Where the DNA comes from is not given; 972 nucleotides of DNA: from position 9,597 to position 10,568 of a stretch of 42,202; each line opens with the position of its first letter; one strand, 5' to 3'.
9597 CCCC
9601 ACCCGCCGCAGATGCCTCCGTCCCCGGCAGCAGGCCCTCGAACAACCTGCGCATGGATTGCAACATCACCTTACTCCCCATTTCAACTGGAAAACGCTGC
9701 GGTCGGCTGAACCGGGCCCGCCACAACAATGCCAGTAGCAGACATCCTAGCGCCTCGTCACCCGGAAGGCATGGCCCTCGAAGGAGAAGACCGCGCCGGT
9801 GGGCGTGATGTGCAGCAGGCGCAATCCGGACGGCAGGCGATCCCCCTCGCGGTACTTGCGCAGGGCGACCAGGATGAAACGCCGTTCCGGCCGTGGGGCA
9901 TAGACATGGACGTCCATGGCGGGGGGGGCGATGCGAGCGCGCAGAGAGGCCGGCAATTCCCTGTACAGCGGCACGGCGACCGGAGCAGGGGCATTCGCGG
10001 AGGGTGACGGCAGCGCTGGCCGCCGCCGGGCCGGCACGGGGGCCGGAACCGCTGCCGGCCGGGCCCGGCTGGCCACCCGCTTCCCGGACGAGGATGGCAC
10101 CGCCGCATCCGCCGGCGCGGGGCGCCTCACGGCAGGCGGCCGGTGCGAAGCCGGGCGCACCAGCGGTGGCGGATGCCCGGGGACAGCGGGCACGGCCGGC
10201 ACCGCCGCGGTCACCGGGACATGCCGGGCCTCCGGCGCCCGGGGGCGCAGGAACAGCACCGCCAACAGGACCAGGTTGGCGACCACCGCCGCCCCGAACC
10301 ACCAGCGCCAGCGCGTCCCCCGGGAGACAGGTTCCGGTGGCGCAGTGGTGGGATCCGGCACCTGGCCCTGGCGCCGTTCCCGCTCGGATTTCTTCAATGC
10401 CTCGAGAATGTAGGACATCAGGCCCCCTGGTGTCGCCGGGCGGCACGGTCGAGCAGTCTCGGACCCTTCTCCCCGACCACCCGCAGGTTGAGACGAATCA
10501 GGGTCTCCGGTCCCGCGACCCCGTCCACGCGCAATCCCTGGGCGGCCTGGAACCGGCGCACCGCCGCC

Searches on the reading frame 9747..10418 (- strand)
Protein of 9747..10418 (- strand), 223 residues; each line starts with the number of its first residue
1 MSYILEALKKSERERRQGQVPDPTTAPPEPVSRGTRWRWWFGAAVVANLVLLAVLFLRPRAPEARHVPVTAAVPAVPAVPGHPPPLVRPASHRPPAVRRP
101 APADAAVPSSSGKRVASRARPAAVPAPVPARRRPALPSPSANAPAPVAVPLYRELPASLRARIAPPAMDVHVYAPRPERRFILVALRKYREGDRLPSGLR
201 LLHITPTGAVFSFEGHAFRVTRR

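Call 13: search_protein_families(library=pfam, proteins=[window:9747-10418:-], max_evalue=0.00001)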
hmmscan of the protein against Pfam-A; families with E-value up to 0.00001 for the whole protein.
window:9747-10418:- (223 aa): 1 family
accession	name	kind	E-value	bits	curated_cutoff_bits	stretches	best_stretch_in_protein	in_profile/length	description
PF16537.11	T2SSB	-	1.1e-14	54.3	28.4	1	168-220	6-58/60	Type II secretion system protein B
